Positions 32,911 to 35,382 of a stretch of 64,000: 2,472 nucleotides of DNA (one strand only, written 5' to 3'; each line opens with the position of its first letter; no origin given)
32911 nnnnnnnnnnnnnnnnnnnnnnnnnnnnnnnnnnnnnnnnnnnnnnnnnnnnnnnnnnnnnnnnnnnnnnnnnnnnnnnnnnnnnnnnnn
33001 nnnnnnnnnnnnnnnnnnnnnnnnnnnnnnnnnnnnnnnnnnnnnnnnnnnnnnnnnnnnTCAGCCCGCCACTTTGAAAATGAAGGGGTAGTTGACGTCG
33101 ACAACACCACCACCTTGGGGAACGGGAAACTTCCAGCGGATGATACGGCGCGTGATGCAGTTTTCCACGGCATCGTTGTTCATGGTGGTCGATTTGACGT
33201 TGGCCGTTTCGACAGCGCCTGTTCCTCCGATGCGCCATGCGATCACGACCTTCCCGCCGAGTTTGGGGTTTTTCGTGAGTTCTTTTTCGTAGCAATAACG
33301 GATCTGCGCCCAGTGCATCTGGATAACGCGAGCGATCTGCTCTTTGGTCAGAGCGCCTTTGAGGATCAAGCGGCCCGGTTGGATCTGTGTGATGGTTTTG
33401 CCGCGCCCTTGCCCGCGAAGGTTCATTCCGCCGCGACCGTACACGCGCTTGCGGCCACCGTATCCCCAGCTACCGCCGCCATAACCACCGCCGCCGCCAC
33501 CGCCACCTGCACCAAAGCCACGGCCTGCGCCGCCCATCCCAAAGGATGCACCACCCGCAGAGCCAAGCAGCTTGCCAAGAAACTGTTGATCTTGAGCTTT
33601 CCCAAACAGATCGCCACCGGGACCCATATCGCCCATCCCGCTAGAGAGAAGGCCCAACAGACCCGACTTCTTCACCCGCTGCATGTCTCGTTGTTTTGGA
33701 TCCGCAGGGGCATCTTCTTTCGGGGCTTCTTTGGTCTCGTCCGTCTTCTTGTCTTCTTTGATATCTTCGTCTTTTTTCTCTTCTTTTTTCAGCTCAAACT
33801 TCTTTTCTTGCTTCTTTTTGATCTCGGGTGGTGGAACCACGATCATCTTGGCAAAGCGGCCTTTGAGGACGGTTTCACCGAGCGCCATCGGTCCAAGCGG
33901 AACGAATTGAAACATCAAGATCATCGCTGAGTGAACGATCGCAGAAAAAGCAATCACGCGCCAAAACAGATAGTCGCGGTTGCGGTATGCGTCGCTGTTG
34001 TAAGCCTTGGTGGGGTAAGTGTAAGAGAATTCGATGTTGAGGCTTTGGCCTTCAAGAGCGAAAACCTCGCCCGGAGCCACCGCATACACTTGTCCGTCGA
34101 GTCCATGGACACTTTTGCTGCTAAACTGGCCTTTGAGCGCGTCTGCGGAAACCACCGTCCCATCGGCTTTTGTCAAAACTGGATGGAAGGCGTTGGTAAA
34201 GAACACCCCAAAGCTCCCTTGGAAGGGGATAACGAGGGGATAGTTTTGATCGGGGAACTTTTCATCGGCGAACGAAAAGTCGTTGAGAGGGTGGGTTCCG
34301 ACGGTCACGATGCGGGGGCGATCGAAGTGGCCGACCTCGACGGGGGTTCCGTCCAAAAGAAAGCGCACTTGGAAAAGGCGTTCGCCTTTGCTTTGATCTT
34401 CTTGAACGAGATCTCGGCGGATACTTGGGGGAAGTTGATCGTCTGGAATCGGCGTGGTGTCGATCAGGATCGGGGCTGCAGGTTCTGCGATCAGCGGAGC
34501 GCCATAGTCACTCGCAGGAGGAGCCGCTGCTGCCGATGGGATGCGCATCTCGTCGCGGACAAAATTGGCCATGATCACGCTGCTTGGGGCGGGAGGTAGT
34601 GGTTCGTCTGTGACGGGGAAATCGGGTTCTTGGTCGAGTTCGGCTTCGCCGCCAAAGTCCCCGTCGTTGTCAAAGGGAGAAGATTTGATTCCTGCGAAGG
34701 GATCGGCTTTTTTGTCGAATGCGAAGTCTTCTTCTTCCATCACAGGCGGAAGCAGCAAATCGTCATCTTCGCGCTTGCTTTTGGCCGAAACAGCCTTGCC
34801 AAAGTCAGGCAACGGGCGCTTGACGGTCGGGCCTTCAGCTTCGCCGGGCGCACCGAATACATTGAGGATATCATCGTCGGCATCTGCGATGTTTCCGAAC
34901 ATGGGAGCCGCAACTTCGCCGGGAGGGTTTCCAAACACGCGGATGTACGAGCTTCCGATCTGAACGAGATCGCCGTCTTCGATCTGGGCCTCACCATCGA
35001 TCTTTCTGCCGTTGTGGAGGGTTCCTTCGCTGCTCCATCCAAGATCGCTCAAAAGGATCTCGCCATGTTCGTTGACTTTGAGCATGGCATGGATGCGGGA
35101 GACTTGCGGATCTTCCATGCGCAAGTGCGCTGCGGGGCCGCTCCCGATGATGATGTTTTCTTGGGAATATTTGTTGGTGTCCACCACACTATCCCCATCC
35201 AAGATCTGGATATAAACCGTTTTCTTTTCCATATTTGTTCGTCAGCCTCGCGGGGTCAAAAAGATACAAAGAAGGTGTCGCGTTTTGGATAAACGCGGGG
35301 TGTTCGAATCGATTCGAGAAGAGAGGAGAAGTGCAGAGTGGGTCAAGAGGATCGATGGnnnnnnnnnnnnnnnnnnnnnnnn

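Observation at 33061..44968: Compact, single-locus Glt/Nfs-type trans-envelope machine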

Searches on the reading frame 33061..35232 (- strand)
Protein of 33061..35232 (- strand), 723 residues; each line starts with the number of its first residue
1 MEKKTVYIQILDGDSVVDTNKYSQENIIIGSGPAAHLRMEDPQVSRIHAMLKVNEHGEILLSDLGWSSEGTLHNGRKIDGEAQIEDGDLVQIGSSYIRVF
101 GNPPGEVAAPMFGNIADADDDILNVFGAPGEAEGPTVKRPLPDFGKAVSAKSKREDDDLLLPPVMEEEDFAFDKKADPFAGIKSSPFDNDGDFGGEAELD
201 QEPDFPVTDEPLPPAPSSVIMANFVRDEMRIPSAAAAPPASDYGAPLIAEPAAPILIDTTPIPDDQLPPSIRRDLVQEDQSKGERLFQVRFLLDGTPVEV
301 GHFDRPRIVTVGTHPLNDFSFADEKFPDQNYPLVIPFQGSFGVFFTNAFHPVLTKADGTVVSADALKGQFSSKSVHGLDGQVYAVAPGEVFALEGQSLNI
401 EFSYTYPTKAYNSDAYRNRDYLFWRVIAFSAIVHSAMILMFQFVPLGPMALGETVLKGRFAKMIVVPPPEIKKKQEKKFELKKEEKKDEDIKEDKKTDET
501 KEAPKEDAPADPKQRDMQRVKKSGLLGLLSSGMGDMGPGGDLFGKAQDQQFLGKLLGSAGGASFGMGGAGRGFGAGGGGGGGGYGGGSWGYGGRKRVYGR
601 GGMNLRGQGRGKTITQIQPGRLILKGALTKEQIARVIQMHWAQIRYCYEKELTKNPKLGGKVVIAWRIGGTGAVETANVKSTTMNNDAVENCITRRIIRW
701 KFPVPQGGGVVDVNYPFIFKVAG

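Call 5: search_protein_families(library=pfam, proteins=[window:33061-35232:-], max_evalue=0.01)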
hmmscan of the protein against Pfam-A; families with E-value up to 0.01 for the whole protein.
window:33061-35232:- (723 aa): 2 families
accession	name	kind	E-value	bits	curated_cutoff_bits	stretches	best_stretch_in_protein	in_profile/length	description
PF00498.31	FHA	-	2.4e-12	47.5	20.7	1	27-93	1-67/67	FHA domain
PF16697.10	Yop-YscD_cpl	-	7e-09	36.3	33.2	1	18-95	10-86/94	Inner membrane component of T3SS, cytoplasmic domain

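Call 6: search_protein_families(library=ncbifam, proteins=[window:33061-35232:-], max_evalue=0.01)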
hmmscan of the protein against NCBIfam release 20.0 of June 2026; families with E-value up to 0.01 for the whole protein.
window:33061-35232:- (723 aa): 6 families
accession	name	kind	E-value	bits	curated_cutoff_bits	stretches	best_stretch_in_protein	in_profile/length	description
NF033760.1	gliding_GltG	equivalog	7.1e-84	282.6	650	2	231-723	152-649/650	adventurous gliding motility protein GltG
NF033768.1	myxo_SS_tail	domain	6.2e-34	116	40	1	628-720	1-92/92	AgmX/PglI C-terminal domain-containing protein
NF033761.1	gliding_GltJ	equivalog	2.6e-09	36.8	450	1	619-719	572-671/671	adventurous gliding motility protein GltJ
NF049868.1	FhaB_Rv0019c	equivalog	1.2e-08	35.2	125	1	5-98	66-157/158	FHA domain-containing protein FhaB/FipA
NF052573.1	HisKinEspAMyxo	equivalog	1.1e-07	30.3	1400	1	23-97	44-116/755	serine histidine kinase EspA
NF041660.2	oxygluDhInhib_OdhI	equivalog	0.0012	18.7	200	1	24-94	55-122/130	oxoglutarate dehydrogenase inhibitor Odhl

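Call 17: find_homologous_proteins(query=window:33061-35232:-, max_evalue=0.00001)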
Query window:33061-35232:- (723 aa): 20 proteins with E <= 0.00001 among 8000 candidates.
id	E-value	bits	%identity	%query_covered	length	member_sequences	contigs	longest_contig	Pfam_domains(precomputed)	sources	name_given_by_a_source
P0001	0.0e+0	1652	100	100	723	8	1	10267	PF00498.32,PF16697.11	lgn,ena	-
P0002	0.0e+0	1310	79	100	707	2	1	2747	PF00498.32,PF16697.11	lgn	-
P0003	6.1e-222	757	50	100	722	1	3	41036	PF00498.32,PF16697.11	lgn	-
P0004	9.7e-222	757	59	65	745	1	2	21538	PF00498.32,PF16697.11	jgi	jgi:pSer/pThr/pTyr-binding forkhead associated (FHA) protein/uncharacterized membrane protein YgcG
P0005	1.2e-221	756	48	100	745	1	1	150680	PF00498.32,PF16697.11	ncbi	-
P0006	5.2e-219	748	61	15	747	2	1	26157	PF00498.32,PF16697.11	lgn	-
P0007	9.2e-217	740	47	100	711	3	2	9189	PF00498.32,PF16697.11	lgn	-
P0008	6.0e-214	731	47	100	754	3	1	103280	PF00498.32,PF16697.11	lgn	-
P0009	5.2e-213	728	58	65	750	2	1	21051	PF00498.32,PF16697.11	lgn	-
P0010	4.2e-210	718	55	66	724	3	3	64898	PF00498.32,PF16697.11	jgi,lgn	jgi:pSer/pThr/pTyr-binding forkhead associated (FHA) protein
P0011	2.1e-209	716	47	99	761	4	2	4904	PF00498.32,PF16697.11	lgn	-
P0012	2.0e-191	656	55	64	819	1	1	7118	PF00498.32,PF16697.11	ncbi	-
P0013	2.6e-178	613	56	67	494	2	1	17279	-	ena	-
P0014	7.9e-53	198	90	15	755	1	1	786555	PF07714.24,PF00069.32,PF00498.32,PF03781.23,PF16697.11,PF17667.8,PF01636.30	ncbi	-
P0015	3.5e-25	107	28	51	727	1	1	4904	PF00498.32,PF16697.11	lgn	-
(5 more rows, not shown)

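Call 19: find_related_loci(query=A1, collection=genome_contigs, flank=10000)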
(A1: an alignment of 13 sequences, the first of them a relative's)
Query A1 (723 aa) in genome_contigs; peptide patterns used: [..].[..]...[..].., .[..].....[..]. (x = any residue, [..] = any of these).
24 stretches matched a pattern; 6 encode a relative of the query (tblastn E <= 1e-3); 6 distinct loci.
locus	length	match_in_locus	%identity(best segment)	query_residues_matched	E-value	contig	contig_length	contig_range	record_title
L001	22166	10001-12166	98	1-723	0e+0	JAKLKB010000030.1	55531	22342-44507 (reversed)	MAG: Myxococcota bacterium isolate MAG.451 MAG.451-scaffold_522, whole genome shotgun sequence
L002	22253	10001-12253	47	3-723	9e-177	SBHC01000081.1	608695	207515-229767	MAG: Deltaproteobacteria bacterium isolate M3003 scaffold_1_1, whole genome shotgun sequence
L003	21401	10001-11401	59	257-723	5e-153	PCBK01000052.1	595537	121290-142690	MAG: Deltaproteobacteria bacterium isolate NP119 102853, whole genome shotgun sequence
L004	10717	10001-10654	98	1-218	5e-135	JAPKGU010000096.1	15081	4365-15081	MAG: Phycisphaerales bacterium isolate PDA_C_MAG.39 MAG.39_96, whole genome shotgun sequence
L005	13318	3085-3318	40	39-106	2e-5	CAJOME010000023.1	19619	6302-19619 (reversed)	uncultured Lachnospiraceae bacterium isolate Reindeer_1_mag_64 genome assembly, contig: scaffold_2658, whole genome shot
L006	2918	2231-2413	33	44-104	6e-4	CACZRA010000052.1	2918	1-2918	MAG: uncultured Lachnospiraceae bacterium isolate RUG12868 genome assembly, contig: RUG12868_asm_52, whole genome shotgu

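Call 21: search_solved_structures(query=window:33061-35232:-, max_evalue=1)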
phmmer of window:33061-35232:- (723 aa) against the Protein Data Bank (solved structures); distinct sequences matched with E-value up to 1: 16.
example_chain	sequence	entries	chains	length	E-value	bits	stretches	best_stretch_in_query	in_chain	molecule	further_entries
3po8_A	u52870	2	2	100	3.6e-05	25.6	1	8-100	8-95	Putative uncharacterized protein TB39.8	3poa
3gqs_A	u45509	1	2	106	4.3e-05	25.4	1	20-96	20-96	Adenylate cyclase-like protein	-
2lc1_A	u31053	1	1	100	6.6e-05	24.8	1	8-98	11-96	Putative uncharacterized protein TB39.8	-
2kb3_A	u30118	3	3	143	0.047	15.4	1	26-99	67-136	Oxoglutarate dehydrogenase inhibitor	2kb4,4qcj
8p5x_G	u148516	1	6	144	0.047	15.3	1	26-99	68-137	Oxoglutarate dehydrogenase inhibitor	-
6nhj_J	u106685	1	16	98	0.069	14.8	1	561-607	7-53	Small capsomere-interacting protein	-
1uht_A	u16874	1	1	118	0.076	14.7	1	37-97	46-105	expressed protein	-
2aff_A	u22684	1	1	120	0.18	13.4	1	25-93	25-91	Antigen KI-67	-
6hc1_A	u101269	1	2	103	0.21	13.2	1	24-94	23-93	GGDEF domain protein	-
6hc0_B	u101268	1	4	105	0.21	13.2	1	24-94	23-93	GGDEF domain protein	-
1r21_A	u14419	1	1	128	0.22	13.2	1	25-93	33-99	Antigen Ki-67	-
6gfb_A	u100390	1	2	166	0.24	13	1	507-591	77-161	Galectin-3-binding protein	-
6gfc_A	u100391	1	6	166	0.42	12.2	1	507-591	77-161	Galectin-3-binding protein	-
3jbu_z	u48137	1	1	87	0.55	11.8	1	577-617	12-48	SecM-glycine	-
8rhn_A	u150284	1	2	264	0.57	11.8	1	577-626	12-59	cDNA FLJ55172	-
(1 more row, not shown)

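Call 67: find_encoding_contigs(protein=P0015, flank=10000, max_places=2)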
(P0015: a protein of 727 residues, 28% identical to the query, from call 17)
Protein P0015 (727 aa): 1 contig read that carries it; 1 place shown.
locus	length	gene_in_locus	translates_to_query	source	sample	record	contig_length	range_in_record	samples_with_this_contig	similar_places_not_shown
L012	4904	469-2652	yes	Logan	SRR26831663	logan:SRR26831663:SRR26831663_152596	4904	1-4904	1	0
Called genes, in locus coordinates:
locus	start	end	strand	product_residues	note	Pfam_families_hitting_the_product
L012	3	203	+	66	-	?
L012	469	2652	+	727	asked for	PF16697:Yop-YscD_cpl, PF00498:FHA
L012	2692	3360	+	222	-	PF01618:MotA_ExbB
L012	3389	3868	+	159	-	PF02472:ExbD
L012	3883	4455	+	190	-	PF02472:ExbD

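Call 82: predict_structure(alignment_id=A1)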
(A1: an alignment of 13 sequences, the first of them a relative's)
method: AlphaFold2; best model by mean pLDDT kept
length: 723 residues; sequences in the alignment: 13
mean_pLDDT: 60.4   pTM: 0.28
mean pLDDT of the five models: 60.4, 58.8, 57.8, 57.6, 57.4
residues with pLDDT >= 90: 126; 70-90: 200; 50-70: 51; < 50: 346
segments of 3 or more residues with pLDDT < 50: 106-258, 274-283, 408-421, 444-509, 529-626
pLDDT, mean of each block of 10 residues (from residue 1): 80 81 90 88 88 87 82 86 88 90 57 29 36 31 34 34 34 35 31 30 33 34 32 32 36 46 65 43 70 80 84 81 77 86 89 87 83 86 88 87 70 42 63 73 46 42 40 45 36 34 38 53 50 36 36 35 30 31 31 35 35 39 57 91 92 86 93 92 90 95 83 92 66
secondary structure, 60 per line:
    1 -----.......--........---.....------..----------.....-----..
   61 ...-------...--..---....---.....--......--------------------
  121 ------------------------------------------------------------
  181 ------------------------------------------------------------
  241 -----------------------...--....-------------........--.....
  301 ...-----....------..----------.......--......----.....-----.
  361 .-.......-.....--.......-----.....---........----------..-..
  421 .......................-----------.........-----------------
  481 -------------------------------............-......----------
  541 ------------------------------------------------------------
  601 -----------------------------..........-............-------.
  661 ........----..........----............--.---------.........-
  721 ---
elements in order (helices of 4 or more, strands of 3 or more residues): E6-12 E15-22 E26-30 E49-53 E59-63 E71-73 E81-84 E88-92 E95-100 H269-272 E286-293 E296-303 E309-312 E331-337 E340-345 E350-354 H363-369 E371-375 E378-384 E390-394 E398-405 H419-443 H455-463 H512-523 H525-530 H630-639 H641-652 E660-668 E673-682 H687-698 E711-719

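Call 85: fold_search(model_id=the predicted structure, library=pdb)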
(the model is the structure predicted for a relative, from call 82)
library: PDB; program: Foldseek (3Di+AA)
matches with E <= 10: 454; with E <= 0.001: 121
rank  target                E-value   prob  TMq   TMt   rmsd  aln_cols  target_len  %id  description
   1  3poa_A                6.4e-09  1.00  0.13  0.88   2.1        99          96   34  Structural and functional analysis of phosphothreonine-dependent FHA domain interactions (released 2011-01-26)
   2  3po8                  1.0e-08  1.00  0.12  0.85   2.0        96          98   34  Structural and functional analysis of phosphothreonine-dependent FHA domain interactions (released 2011-01-26)
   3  6i2p_E                1.1e-08  1.00  0.13  0.85   2.9       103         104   25  Crystal structure of the Mycobacterium tuberculosis PknB kinase domain (L33E mutant) in complex with its substrate Gar (released 2019-05-22)
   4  6i2q_B                1.2e-08  1.00  0.13  0.88   2.1        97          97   27  Crystal structure of the wild-type SucA domain of Mycobacterium smegmatis KGD (alpha-ketoglutarate decarboxylase), in  (released 2019-05-22)
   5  8p5x_G                1.3e-08  1.00  0.13  0.84   3.0       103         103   26  Single particle cryo-EM structure of the complex between Corynebacterium glutamicum homohexameric 2-oxoglutarate dehyd (released 2023-08-16)
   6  6i2p_D                2.4e-08  1.00  0.13  0.78   2.3       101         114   26  Crystal structure of the Mycobacterium tuberculosis PknB kinase domain (L33E mutant) in complex with its substrate Gar (released 2019-05-22)
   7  4qcj                  2.5e-08  1.00  0.13  0.86   3.0       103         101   26  Crystal Structure of OdhI from Corynebacterium glutamicum (released 2014-07-02)
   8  7rj3_A                2.8e-08  1.00  0.13  0.82   2.8       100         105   25  Crystal Structure of the Forkhead Associated (FHA) Domain of the Glycogen Accumulation Regulator (GarA) from Mycobacte (released 2021-07-28)
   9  3gqs_A                3.5e-08  1.00  0.13  0.85   2.1        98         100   23  Crystal structure of the FHA domain of CT664 protein from Chlamydia trachomatis (released 2009-04-07)
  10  7rj3_C                3.7e-08  1.00  0.13  0.86   2.3       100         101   26  Crystal Structure of the Forkhead Associated (FHA) Domain of the Glycogen Accumulation Regulator (GarA) from Mycobacte (released 2021-07-28)
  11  8p5r_G                3.7e-08  1.00  0.13  0.86   2.2        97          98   27  Crystal structure of full-length, homohexameric 2-oxoglutarate dehydrogenase KGD from Mycobacterium smegmatis in compl (released 2023-08-16)
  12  3oun_A                4.4e-08  1.00  0.12  0.89   2.0        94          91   35  Crystal structure of the FhaA FHA domain complexed with the intracellular domain of Rv3910 (released 2012-02-08)
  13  3gqs_B                5.5e-08  1.00  0.13  0.85   1.9        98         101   24  Crystal structure of the FHA domain of CT664 protein from Chlamydia trachomatis (released 2009-04-07)
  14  6i2r_B                5.8e-08  1.00  0.12  0.89   2.1        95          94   27  Crystal structure of the SucA domain of Mycobacterium smegmatis KGD (alpha-ketoglutarate decarboxylase), mutant R802A, (released 2019-05-22)
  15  7rj3_B                8.1e-08  1.00  0.13  0.83   2.8       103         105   25  Crystal Structure of the Forkhead Associated (FHA) Domain of the Glycogen Accumulation Regulator (GarA) from Mycobacte (released 2021-07-28)
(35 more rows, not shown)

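Call 89: search_protein_representatives(alignment_id=A1)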
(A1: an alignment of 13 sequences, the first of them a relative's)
Query: 13 sequences, 727 profile positions. Proteins with E-value up to 0.001 (for the whole library): 104078; up to 1e-10: 22548; up to 1e-30: 2294. The best 150 are listed.
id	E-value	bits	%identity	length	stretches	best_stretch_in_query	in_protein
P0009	0.0e+00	1196.0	-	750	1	1-727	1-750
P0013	7.4e-226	768.8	-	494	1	255-727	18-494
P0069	9.0e-136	471.0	-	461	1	285-727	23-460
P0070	2.1e-135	469.8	-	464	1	282-725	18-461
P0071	8.6e-128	444.6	-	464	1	287-726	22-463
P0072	5.8e-125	435.3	-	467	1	288-727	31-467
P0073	1.8e-119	417.1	-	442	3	575-725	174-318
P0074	2.6e-111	390.1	-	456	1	286-725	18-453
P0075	4.5e-108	379.4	-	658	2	286-727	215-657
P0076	1.9e-107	377.4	-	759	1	3-725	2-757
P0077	3.2e-107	376.6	-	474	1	284-726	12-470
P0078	1.0e-103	365.0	-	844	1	4-724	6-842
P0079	7.4e-103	362.2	-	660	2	285-725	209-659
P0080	2.4e-102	360.5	-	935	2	100-724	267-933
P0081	3.7e-101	356.6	-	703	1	6-726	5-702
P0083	2.3e-97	344.0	-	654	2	201-724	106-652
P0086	1.2e-95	338.3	-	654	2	219-727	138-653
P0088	3.6e-95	336.8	-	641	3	387-727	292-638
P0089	4.9e-95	336.3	-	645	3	388-727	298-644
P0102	8.5e-89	315.7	-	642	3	358-726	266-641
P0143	4.1e-79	283.7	-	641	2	268-727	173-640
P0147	2.5e-78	281.1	-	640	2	287-725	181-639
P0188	3.2e-74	267.5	-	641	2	286-727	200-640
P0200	2.9e-72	261.0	-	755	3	579-726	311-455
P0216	1.6e-70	255.3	-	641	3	422-727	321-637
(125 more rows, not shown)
